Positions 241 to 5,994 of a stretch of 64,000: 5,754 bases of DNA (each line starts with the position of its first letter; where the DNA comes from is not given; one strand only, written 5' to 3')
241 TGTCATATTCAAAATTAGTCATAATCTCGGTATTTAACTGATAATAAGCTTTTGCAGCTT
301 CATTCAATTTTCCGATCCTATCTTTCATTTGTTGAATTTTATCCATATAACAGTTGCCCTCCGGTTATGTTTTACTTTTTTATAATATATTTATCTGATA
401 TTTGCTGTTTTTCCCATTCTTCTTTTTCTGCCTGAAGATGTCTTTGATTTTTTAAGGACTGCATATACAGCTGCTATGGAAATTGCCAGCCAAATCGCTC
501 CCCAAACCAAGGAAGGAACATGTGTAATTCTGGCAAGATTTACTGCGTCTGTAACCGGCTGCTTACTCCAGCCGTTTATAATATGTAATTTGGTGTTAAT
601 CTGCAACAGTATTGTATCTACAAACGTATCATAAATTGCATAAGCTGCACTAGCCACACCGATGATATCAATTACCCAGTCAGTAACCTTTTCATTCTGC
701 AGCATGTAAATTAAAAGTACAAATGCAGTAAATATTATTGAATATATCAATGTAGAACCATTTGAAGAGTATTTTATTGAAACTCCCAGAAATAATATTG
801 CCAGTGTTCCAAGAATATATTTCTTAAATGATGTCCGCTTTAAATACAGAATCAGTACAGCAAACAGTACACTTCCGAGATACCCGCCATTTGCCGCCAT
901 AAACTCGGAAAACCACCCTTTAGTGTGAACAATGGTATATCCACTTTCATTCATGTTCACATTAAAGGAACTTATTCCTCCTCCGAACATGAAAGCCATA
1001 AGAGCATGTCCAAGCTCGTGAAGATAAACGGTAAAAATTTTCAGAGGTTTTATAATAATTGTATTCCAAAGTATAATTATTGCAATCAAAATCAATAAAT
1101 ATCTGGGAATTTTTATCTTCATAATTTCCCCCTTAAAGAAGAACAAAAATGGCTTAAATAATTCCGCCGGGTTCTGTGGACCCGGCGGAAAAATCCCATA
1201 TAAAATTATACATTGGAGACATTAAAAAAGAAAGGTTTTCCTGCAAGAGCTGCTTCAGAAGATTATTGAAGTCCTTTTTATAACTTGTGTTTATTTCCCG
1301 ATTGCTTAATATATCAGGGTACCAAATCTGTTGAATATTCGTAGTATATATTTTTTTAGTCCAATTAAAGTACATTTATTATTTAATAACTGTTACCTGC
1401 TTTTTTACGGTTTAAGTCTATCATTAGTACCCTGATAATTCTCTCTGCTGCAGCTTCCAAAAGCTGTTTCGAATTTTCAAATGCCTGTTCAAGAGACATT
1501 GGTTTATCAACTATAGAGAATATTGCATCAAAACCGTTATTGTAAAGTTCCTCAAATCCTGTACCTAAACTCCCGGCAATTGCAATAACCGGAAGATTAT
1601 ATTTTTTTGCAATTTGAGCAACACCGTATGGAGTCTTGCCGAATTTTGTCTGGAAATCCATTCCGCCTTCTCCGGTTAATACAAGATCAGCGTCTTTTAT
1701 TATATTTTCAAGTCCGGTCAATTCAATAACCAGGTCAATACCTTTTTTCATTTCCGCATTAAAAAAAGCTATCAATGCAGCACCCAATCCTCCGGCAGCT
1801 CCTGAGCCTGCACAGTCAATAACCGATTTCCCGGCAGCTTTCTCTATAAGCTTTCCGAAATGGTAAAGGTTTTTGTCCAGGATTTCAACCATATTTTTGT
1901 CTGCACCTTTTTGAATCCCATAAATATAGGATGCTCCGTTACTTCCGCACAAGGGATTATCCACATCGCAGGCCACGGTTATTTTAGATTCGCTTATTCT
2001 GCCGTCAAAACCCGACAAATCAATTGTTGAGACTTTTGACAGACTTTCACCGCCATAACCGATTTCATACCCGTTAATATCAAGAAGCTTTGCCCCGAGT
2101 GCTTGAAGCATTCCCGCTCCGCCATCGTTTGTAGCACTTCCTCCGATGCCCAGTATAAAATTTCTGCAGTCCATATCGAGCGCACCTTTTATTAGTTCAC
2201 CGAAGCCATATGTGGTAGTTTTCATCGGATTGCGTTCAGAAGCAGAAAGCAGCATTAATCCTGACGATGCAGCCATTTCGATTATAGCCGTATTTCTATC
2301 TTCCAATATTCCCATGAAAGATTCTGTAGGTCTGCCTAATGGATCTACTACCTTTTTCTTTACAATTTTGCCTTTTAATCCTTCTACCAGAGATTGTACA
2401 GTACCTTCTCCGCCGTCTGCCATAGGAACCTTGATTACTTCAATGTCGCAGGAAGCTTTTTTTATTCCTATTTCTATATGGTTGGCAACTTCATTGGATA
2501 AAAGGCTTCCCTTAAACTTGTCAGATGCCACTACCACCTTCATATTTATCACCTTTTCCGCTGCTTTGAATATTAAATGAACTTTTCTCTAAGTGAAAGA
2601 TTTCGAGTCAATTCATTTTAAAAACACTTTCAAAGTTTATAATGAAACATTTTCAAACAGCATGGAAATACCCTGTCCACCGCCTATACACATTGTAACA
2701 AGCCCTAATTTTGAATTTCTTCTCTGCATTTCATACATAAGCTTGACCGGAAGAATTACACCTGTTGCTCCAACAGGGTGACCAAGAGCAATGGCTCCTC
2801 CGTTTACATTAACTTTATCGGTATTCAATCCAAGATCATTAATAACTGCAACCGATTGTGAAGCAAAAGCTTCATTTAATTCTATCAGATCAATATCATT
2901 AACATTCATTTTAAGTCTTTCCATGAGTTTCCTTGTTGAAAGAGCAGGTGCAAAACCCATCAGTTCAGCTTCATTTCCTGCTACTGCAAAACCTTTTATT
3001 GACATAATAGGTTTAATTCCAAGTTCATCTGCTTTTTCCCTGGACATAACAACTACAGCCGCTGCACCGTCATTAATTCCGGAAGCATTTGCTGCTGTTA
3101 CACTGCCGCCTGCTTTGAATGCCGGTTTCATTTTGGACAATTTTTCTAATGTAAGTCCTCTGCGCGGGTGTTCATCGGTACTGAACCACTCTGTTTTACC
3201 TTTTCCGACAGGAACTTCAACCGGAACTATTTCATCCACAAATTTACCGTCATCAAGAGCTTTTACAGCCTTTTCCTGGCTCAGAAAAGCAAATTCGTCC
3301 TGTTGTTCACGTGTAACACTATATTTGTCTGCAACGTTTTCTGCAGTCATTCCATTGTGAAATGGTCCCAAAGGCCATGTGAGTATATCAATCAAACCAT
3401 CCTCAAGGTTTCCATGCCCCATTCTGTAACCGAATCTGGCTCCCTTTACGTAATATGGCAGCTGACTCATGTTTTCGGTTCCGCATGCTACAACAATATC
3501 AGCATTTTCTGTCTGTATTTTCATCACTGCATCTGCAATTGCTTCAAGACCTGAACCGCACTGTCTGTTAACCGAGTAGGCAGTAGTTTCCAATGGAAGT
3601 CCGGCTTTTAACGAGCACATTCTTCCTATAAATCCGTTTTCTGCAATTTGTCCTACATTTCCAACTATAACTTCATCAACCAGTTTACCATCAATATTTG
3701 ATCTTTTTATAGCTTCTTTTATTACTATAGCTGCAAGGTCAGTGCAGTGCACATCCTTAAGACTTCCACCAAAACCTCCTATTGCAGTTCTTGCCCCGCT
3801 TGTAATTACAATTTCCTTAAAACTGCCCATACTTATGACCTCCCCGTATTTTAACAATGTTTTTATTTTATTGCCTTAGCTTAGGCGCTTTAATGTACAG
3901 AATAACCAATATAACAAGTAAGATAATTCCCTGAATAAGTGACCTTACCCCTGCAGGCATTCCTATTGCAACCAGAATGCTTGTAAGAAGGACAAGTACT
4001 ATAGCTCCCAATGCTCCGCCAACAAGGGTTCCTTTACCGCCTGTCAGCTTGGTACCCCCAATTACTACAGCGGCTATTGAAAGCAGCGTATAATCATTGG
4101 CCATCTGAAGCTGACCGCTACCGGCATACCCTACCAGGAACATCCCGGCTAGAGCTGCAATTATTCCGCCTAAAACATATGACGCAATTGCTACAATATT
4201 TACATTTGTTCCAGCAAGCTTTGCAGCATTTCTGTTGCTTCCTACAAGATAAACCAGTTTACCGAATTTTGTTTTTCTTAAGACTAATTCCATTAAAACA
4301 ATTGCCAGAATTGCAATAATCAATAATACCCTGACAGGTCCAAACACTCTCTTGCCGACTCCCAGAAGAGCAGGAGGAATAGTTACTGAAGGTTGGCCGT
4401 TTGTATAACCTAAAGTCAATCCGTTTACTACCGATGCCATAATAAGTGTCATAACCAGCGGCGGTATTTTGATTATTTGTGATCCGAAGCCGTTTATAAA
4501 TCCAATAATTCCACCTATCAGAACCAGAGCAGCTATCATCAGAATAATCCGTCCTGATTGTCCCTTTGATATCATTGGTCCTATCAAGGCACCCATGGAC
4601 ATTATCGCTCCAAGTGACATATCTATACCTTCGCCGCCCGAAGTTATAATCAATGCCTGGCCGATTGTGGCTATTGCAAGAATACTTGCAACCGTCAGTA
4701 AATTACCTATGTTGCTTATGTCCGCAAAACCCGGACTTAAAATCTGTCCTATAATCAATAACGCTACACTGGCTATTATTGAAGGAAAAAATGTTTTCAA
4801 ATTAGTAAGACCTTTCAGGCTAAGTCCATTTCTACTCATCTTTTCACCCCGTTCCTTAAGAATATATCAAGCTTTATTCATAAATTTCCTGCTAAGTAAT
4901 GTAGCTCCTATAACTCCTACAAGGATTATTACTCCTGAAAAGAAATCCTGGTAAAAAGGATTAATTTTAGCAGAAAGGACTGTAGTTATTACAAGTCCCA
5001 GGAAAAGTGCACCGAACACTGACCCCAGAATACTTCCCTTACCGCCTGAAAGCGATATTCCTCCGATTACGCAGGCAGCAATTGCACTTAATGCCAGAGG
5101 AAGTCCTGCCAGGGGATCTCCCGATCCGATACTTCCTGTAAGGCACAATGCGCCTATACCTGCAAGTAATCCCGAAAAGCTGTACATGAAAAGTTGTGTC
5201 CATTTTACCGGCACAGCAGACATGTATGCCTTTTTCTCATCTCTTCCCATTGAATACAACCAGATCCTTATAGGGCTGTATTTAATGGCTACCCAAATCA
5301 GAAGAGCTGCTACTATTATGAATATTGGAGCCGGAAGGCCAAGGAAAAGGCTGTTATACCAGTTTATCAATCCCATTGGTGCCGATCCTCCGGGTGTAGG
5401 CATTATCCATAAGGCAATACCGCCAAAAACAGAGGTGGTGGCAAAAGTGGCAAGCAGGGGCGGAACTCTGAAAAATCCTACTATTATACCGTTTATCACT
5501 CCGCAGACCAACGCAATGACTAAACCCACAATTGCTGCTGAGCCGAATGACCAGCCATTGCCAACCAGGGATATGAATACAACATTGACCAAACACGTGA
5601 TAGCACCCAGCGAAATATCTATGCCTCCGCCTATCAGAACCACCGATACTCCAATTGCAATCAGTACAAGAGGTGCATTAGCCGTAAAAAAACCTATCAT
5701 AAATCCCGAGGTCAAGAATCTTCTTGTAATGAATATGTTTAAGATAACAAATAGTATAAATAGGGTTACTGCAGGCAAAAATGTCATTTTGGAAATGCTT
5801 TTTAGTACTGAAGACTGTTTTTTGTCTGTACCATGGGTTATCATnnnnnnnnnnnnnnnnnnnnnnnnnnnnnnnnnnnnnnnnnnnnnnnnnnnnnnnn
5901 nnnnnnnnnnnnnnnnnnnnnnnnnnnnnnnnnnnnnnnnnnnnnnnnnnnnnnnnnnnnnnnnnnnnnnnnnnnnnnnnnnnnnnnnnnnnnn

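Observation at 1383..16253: CdaR-linked 15-kb cluster mixes sugar uptake, a lactonase and CoA-thioester beta-oxidation-type enzymes, and ends in glycerate kinase: candidate CoA-dependent 2-deoxy-sugar/sugar-acid pathway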

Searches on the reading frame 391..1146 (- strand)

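Call 4: search_protein_families(library=pfam, proteins=[window:391-1146:-])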
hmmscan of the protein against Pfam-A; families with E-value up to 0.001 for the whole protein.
window:391-1146:- (251 aa): 1 family
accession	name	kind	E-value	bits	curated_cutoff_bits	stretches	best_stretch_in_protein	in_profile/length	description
PF13398.12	Peptidase_M50B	-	3.3e-39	135.1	26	1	17-229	2-200/201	Peptidase M50B-like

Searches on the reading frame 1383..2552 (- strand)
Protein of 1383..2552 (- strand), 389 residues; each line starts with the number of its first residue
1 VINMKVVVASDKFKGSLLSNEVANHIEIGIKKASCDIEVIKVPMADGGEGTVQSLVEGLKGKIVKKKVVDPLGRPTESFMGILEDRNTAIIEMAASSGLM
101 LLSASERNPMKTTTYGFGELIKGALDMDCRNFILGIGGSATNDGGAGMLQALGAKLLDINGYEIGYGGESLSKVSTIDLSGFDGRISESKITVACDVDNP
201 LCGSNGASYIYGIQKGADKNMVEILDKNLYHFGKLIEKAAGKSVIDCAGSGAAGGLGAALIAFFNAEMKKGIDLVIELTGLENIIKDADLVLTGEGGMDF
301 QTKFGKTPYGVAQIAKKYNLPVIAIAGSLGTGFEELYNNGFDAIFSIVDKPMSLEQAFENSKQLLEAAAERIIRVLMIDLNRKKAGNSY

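Call 4: search_protein_families(library=pfam, proteins=[window:1383-2552:-])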
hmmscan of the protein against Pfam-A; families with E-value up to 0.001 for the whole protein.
window:1383-2552:- (389 aa): 1 family
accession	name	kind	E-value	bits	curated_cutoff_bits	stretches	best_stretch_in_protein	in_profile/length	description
PF02595.20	Gly_kinase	-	1.4e-151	505.1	23.3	1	6-376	1-371/372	Glycerate kinase family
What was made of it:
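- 1383..2552 (-): Class-I glycerate kinase (GlxK/GarK family), the last gene. Pfam Gly_kinase 505 bits (call 4).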

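Call 5: search_protein_families(library=ncbifam, proteins=[window:1383-2552:-], max_evalue=0.00001)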
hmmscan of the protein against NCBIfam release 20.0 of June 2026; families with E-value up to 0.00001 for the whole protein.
window:1383-2552:- (389 aa): 3 families
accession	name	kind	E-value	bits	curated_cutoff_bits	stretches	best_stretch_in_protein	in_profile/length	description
TIGR00045.1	TIGR00045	subfamily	1.2e-145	485.3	168.45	1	5-377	1-373/375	glycerate kinase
NF007668.0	PRK10342.1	equivalog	6.3e-116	387.6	686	1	4-380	1-377/381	glycerate 2-kinase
NF007401.0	PRK09932.1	equivalog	3.4e-115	385.2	625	1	4-379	1-376/381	glycerate 3-kinase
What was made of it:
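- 1383..2552 (-): TIGR00045 485 bits, above cut-off (call 5).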

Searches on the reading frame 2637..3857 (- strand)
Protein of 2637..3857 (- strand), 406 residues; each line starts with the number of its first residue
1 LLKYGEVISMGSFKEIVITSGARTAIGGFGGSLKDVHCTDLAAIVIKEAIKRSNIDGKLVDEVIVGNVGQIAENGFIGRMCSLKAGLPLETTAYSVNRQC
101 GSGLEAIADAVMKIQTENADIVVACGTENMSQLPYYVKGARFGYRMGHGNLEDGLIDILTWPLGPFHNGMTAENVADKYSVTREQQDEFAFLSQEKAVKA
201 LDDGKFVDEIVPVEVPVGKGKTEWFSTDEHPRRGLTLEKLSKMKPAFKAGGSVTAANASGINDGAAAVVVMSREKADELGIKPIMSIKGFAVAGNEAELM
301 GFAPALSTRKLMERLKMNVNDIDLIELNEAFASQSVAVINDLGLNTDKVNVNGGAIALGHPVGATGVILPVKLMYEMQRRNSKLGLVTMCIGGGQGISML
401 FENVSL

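Call 4: search_protein_families(library=pfam, proteins=[window:2637-3857:-])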
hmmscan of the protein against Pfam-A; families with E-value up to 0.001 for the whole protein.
window:2637-3857:- (406 aa): 3 families
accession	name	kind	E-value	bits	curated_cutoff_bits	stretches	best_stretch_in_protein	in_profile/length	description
PF00108.29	Thiolase_N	-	1.4e-87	293.8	26.4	1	16-274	1-260/260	Thiolase, N-terminal domain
PF02803.24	Thiolase_C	-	2.3e-42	143.9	27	1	282-402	2-122/123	Thiolase, C-terminal domain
PF00109.32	ketoacyl-synt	-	0.00022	21.3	20.8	1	89-131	163-205/252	Beta-ketoacyl synthase, N-terminal domain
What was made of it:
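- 2637..3857 (-): Degradative thiolase. Predicted reaction: 3-keto-4,5-dihydroxypentanoyl-CoA + CoA gives acetyl-CoA + glyceryl-CoA. Pfam Thiolase_N/C (call 4).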

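Call 5: search_protein_families(library=ncbifam, proteins=[window:2637-3857:-], max_evalue=0.00001)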
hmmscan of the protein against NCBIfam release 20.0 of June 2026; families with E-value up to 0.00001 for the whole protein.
window:2637-3857:- (406 aa): 43 families (the best 25 are shown)
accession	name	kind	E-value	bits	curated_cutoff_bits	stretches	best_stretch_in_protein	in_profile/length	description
NF006552.0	PRK09051.1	subfamily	4.4e-145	483.9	565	1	14-404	4-395/395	beta-ketothiolase BktB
TIGR01930.1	AcCoA-C-Actrans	subfamily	1.5e-137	458.6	240.55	1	18-402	1-385/385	acetyl-CoA C-acyltransferase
NF042999.1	bketothiol_BktB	equivalog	4.9e-131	437.6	725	1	14-404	3-394/394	beta-ketothiolase BktB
NF004206.0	PRK05656.1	subfamily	8e-129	430.1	688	1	14-401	2-390/392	acetyl-CoA C-acetyltransferase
NF004853.0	PRK06205.1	subfamily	1.5e-128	429.2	551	1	14-404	2-403/404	acetyl-CoA C-acetyltransferase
NF006086.0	PRK08235.1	equivalog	2.5e-116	389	526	1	15-402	3-391/393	acetyl-CoA C-acetyltransferase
NF006551.0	PRK09050.1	subfamily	4.3e-111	371.8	605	1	14-404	2-401/401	3-oxoadipyl-CoA thiolase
NF005805.0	PRK07661.1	equivalog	6e-110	367.8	633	1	14-403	2-390/391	acetyl-CoA C-acetyltransferase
TIGR02430.1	pcaF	equivalog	1.1e-108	363.8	597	1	14-404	1-400/400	3-oxoadipyl-CoA thiolase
NF006553.0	PRK09052.1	equivalog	5e-98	328.7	567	1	14-404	6-399/399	acetyl-CoA C-acyltransferase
NF005152.0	PRK06633.1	equivalog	2.7e-97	325.8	675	1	14-404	3-392/392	acetyl-CoA C-acetyltransferase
NF006510.0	PRK08947.1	equivalog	2.9e-95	319.5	519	1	14-404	2-387/387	acetyl-CoA C-acyltransferase FadA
NF042967.1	AcCoAtase_PhaA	equivalog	2.2e-94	316.8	740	1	14-404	2-396/396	acetyl-CoA acetyltransferase PhaA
NF006001.0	PRK08131.1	equivalog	2.9e-94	316.2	622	1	18-404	6-400/401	3-oxoadipyl-CoA thiolase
NF005890.0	PRK07851.1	equivalog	3.2e-93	312.9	580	2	169-405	174-406/406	acetyl-CoA C-acetyltransferase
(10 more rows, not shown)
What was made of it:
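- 2637..3857 (-): Above the TIGR01930 cut-off (call 5).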

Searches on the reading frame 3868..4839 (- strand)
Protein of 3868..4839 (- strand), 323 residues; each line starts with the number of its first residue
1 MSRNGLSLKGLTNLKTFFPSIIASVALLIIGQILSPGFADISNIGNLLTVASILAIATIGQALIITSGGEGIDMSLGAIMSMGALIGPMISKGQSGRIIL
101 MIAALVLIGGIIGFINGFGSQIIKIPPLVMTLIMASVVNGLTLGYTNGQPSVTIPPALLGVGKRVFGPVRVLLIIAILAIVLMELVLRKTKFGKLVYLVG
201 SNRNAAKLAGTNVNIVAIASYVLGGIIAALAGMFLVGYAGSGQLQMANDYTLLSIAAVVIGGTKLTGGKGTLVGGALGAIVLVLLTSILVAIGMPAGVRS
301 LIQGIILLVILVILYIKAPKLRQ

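Call 3: search_protein_families(library=pfam, proteins=[window:3868-4839:-])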
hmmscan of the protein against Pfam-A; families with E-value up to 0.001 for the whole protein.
window:3868-4839:- (323 aa): 1 family
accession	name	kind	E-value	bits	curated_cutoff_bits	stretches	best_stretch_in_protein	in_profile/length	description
PF02653.21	BPD_transp_2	-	2.7e-34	119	26.8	1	44-311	2-269/269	Branched-chain amino acid transport system / permease component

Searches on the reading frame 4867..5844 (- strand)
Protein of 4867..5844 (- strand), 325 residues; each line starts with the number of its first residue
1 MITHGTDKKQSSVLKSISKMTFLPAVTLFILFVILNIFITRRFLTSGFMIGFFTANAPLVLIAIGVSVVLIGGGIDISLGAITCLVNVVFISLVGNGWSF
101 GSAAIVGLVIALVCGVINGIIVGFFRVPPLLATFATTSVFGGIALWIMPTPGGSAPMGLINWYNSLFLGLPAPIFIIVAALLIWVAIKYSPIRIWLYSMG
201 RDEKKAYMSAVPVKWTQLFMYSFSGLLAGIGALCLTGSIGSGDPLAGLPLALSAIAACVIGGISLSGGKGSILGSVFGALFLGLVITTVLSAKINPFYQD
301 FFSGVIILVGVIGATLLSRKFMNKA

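Call 3: search_protein_families(library=pfam, proteins=[window:4867-5844:-])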
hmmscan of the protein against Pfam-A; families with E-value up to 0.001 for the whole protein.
window:4867-5844:- (325 aa): 1 family
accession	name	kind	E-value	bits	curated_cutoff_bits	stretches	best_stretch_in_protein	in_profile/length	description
PF02653.21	BPD_transp_2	-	4e-30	105.3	26.8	1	50-309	3-267/269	Branched-chain amino acid transport system / permease component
